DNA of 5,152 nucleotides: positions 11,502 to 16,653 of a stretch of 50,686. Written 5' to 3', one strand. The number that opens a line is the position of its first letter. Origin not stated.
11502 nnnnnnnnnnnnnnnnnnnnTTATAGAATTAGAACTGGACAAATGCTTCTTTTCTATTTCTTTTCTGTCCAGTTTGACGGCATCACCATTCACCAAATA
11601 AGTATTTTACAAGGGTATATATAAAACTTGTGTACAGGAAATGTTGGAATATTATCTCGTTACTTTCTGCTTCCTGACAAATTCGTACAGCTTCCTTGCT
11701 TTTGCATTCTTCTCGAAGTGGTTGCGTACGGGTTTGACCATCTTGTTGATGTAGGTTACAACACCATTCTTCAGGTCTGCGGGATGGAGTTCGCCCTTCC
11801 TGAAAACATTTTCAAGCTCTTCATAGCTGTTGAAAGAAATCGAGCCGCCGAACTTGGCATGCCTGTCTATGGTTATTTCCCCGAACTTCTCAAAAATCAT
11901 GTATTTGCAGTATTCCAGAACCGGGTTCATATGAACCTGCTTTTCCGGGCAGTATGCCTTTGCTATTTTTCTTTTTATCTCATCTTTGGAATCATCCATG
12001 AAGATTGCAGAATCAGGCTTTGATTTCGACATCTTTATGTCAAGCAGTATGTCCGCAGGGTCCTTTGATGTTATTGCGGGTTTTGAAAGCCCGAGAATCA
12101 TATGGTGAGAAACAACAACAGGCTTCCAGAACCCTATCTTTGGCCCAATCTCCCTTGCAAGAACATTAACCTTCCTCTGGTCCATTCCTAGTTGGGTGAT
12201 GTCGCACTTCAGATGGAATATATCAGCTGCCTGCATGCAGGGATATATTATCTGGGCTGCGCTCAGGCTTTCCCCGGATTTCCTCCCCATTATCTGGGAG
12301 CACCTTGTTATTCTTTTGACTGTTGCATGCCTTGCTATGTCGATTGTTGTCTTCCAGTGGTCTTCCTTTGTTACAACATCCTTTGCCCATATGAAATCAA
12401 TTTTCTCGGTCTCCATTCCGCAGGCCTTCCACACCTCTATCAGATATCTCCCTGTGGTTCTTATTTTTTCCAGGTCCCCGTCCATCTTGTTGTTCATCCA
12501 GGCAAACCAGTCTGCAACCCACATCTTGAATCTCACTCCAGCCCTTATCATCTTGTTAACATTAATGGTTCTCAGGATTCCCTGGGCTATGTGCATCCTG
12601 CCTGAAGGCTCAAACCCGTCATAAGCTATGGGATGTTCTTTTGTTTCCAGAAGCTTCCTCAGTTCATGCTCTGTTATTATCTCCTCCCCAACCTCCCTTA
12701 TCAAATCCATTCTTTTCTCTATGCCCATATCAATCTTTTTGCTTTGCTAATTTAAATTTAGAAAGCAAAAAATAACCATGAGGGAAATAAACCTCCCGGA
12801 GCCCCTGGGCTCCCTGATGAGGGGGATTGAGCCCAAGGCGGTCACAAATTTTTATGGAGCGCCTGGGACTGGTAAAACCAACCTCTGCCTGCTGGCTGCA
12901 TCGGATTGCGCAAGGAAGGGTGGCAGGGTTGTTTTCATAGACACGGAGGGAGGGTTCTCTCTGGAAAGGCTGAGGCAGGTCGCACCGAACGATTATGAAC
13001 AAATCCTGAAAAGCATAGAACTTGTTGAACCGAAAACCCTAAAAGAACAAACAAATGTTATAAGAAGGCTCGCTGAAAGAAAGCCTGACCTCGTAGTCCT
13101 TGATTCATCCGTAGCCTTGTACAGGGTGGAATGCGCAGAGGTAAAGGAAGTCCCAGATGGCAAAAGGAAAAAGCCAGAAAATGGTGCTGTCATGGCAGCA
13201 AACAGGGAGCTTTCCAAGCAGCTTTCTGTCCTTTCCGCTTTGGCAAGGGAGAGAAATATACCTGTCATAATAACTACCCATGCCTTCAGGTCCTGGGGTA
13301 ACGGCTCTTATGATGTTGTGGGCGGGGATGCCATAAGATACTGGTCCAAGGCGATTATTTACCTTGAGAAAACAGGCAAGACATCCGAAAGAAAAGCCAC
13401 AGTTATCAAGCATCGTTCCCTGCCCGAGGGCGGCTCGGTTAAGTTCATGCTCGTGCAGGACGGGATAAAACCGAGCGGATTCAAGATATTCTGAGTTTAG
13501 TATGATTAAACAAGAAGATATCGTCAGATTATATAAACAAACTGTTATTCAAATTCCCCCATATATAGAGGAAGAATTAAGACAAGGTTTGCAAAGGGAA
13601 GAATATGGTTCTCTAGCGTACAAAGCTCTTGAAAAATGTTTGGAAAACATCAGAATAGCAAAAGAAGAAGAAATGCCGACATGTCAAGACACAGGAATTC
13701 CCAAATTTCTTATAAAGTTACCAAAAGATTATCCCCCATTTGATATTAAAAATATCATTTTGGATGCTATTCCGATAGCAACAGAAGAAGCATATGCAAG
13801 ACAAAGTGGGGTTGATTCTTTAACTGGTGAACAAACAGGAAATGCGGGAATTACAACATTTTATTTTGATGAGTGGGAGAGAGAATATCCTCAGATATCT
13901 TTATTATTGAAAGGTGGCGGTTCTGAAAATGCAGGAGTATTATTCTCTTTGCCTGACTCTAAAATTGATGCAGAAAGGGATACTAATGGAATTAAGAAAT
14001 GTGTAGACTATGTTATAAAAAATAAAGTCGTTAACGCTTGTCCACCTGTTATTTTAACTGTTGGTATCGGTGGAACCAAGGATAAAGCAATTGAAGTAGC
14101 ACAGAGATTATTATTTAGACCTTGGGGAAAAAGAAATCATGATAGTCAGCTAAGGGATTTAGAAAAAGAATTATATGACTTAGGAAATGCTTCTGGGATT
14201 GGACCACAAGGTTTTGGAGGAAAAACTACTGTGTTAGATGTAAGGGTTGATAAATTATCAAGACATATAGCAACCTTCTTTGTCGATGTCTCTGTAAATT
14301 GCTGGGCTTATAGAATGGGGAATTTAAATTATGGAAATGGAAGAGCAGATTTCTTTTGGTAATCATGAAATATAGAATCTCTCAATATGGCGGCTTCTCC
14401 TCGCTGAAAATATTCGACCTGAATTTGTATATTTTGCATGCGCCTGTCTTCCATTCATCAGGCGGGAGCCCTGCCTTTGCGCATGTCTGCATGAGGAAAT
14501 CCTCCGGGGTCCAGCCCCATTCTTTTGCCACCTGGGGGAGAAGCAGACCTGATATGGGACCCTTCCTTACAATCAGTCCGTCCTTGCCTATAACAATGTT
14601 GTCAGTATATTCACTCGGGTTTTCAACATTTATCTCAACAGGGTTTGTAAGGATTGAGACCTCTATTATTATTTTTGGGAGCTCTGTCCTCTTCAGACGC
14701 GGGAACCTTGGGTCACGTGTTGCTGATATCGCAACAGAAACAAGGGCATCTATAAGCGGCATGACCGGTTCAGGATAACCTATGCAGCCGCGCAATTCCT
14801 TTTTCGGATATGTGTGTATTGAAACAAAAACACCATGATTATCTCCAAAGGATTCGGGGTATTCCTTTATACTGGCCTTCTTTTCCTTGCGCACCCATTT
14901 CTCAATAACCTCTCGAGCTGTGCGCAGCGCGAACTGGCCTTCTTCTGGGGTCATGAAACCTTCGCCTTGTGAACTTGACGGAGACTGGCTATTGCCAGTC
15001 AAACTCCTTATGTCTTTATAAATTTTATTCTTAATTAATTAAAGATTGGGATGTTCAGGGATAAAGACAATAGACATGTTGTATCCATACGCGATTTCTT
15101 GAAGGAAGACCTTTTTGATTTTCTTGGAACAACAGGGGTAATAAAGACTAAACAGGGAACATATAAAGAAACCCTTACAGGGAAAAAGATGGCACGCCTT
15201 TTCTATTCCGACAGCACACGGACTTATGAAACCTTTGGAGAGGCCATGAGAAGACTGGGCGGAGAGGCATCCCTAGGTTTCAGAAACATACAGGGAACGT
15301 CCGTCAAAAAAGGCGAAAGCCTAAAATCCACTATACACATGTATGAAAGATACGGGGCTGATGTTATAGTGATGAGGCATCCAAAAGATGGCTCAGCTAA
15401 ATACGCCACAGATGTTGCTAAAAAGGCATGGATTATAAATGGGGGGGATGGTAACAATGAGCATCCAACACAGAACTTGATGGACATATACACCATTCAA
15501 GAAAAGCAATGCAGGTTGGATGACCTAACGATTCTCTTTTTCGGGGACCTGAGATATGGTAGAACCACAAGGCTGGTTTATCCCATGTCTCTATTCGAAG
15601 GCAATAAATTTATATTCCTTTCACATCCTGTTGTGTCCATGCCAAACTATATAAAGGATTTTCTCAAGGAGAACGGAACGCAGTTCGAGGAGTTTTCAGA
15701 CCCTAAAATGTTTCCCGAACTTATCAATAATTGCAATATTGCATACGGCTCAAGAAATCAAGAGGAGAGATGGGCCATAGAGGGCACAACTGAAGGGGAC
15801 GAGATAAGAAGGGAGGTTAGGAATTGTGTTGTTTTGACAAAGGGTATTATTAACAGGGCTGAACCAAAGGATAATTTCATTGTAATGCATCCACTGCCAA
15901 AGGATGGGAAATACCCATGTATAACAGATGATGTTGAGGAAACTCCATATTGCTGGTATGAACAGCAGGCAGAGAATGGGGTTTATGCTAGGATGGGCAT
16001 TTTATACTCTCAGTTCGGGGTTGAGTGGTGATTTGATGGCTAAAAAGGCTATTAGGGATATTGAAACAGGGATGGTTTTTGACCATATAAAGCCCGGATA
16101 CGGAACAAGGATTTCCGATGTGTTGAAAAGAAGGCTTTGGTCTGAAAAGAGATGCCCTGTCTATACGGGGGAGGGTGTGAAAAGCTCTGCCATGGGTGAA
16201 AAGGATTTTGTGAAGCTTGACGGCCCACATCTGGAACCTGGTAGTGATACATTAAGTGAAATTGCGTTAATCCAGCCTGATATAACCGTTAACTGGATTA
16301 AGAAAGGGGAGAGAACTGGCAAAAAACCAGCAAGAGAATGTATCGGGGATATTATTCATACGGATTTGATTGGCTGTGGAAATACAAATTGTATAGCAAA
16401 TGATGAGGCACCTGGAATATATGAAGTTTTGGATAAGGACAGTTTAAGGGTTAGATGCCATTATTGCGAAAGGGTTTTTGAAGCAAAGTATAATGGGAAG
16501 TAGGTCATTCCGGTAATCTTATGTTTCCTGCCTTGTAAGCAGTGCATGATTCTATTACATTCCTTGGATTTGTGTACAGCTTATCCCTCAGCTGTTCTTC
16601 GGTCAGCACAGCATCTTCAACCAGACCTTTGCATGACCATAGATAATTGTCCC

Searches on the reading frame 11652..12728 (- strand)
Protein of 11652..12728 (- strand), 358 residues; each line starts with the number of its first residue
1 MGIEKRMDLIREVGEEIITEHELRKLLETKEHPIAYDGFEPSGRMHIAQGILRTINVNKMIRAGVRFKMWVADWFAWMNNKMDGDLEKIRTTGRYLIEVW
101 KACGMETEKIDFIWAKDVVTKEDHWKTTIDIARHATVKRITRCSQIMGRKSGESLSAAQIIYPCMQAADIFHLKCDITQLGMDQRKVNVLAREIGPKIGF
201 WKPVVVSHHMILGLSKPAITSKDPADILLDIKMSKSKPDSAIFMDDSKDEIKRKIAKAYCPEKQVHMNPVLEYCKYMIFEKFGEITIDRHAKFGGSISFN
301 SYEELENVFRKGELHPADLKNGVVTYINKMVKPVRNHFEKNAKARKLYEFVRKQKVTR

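Call 15: search_protein_families(library=pfam, proteins=[window:11652-12728:-])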
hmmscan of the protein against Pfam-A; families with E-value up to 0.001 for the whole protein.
window:11652-12728:- (358 aa): 1 family
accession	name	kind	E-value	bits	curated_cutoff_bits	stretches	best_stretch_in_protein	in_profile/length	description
PF00579.31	tRNA-synt_1b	-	9.1e-52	176.6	21.1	1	30-331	3-291/292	tRNA synthetases class I (W and Y)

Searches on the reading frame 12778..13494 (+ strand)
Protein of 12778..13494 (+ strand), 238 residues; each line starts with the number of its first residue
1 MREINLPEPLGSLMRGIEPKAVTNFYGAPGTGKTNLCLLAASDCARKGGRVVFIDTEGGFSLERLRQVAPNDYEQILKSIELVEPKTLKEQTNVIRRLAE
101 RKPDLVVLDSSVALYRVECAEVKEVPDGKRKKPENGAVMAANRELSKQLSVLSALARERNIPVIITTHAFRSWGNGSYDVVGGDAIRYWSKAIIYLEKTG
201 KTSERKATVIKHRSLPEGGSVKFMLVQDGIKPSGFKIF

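Call 29: search_protein_families(library=pfam, proteins=[window:12778-13494:+])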
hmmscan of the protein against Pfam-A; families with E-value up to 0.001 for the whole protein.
window:12778-13494:+ (238 aa): 6 families
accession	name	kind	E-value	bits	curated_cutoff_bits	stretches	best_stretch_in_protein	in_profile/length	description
PF08423.17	Rad51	-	6.4e-18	65.3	22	1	13-231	19-242/244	Rad51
PF13481.12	AAA_25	-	1.7e-11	44.6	27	1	6-117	18-158/195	AAA domain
PF13479.12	AAA_24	-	3.3e-07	30.8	27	1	25-169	7-130/195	AAA domain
PF00154.27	RecA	-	1.5e-06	28.3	27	1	20-207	52-229/262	recA bacterial DNA recombination protein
PF05707.18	Zot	-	1.8e-06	28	20.3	1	24-168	4-126/197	Zonular occludens toxin (Zot)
PF06745.19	ATPase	-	0.00085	19.2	26.6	0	15-57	14-57/231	KaiC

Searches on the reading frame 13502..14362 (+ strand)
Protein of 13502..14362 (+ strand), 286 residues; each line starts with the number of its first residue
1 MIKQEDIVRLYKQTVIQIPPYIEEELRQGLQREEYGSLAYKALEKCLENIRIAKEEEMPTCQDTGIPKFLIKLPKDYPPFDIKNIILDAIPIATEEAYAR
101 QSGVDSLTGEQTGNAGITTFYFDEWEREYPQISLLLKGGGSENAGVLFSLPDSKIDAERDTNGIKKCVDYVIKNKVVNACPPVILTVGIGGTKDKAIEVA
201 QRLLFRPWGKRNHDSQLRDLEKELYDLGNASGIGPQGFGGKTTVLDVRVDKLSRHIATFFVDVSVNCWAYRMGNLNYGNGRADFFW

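Call 29: search_protein_families(library=pfam, proteins=[window:13502-14362:+])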
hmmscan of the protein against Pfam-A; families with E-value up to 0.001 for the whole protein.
window:13502-14362:+ (286 aa): 1 family
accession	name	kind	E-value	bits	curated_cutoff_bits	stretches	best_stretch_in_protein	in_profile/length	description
PF05681.19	Fumerase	-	1.6e-67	228.1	25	1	5-273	2-267/270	Fumarate hydratase (Fumerase)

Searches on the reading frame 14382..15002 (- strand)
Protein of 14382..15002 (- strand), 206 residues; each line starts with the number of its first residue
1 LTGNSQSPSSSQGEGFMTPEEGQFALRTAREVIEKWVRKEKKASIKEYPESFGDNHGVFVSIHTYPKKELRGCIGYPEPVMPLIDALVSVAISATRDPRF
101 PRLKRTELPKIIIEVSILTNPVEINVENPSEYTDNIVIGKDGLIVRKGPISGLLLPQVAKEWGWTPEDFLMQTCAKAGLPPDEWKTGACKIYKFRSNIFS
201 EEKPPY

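Call 29: search_protein_families(library=pfam, proteins=[window:14382-15002:-])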
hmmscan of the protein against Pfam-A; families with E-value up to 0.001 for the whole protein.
window:14382-15002:- (206 aa): 1 family
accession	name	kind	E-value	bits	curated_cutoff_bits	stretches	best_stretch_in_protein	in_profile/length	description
PF01871.22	AMMECR1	-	6.2e-53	179.2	25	1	27-199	2-168/168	AMMECR1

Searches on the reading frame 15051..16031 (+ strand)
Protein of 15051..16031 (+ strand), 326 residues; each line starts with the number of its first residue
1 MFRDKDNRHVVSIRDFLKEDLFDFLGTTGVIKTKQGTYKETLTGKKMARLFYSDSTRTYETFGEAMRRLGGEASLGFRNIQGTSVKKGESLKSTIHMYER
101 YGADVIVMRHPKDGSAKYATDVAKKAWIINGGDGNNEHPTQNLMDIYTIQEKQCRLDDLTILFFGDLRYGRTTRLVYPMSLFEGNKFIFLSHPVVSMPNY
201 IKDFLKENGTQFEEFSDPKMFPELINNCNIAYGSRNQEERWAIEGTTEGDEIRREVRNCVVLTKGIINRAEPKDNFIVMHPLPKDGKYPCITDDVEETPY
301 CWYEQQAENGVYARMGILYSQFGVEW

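Call 29: search_protein_families(library=pfam, proteins=[window:15051-16031:+])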
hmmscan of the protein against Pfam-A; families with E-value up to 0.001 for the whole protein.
window:15051-16031:+ (326 aa): 2 families
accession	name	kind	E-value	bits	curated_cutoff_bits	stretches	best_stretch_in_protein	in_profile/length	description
PF02729.26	OTCace_N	-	1.4e-33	116.5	29.9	1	8-151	1-148/148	Aspartate/ornithine carbamoyltransferase, carbamoyl-P binding domain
PF00185.30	OTCace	-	4.5e-12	46.7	29.4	1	158-319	2-155/157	Aspartate/ornithine carbamoyltransferase, Asp/Orn binding domain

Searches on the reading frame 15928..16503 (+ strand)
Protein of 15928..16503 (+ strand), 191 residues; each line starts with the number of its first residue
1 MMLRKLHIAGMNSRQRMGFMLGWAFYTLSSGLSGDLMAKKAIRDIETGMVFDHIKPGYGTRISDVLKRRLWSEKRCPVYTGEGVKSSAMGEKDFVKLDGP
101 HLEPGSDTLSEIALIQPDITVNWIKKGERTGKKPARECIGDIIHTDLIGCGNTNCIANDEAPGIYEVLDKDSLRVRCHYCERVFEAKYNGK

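Call 29: search_protein_families(library=pfam, proteins=[window:15928-16503:+])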
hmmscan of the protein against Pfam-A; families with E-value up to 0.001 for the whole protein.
window:15928-16503:+ (191 aa): 2 families
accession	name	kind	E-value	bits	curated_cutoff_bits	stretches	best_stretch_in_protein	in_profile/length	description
PF01948.23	PyrI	-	1.6e-15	57.5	25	1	42-133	3-90/93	Aspartate carbamoyltransferase regulatory chain, allosteric domain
PF02748.20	PyrI_C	-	6.9e-10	39.1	23.4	1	146-186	4-45/48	Aspartate carbamoyltransferase regulatory chain, metal binding domain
